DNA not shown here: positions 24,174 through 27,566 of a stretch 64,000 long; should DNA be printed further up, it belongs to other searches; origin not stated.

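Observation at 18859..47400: One locus of about 9,500 codons encoding a giant Calx-beta/FN3/LRR/cadherin-like autotransporter adhesin, split over four frames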

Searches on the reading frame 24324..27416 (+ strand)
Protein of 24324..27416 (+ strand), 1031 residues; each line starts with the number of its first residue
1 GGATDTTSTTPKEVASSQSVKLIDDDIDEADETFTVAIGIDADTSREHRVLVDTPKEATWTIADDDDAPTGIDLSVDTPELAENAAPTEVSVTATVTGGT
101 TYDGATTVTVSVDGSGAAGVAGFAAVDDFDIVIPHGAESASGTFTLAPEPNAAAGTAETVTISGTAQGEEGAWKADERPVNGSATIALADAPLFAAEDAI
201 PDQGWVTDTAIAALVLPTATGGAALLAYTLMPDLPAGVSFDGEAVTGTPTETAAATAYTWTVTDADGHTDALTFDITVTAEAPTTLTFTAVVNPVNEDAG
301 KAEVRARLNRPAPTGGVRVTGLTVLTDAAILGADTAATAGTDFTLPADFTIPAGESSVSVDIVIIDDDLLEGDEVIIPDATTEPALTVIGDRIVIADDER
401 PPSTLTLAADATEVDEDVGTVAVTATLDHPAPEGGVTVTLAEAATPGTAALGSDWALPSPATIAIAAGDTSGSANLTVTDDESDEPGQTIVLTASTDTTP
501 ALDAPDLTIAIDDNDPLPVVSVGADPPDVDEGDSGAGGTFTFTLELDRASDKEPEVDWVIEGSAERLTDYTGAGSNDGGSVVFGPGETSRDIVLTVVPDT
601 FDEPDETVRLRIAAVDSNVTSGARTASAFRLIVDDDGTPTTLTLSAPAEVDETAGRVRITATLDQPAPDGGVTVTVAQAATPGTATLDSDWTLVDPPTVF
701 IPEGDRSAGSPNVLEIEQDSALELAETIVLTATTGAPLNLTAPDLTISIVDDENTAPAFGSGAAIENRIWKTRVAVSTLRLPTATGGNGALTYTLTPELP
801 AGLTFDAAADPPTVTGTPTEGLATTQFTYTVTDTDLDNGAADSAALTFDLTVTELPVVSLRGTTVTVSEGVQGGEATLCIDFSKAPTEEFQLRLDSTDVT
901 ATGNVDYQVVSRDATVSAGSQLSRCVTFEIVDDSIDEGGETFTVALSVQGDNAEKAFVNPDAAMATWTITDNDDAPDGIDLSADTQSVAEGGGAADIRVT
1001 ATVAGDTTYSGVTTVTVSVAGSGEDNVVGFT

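Call 44: search_protein_families(library=pfam, proteins=[window:24324-27416:+], max_evalue=0.1)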
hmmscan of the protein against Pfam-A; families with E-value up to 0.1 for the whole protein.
window:24324-27416:+ (1031 aa): 1 family
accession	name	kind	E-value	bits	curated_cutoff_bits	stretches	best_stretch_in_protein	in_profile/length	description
PF03160.20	Calx-beta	-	8.6e-31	106.9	27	3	856-973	6-119/119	Calx-beta domain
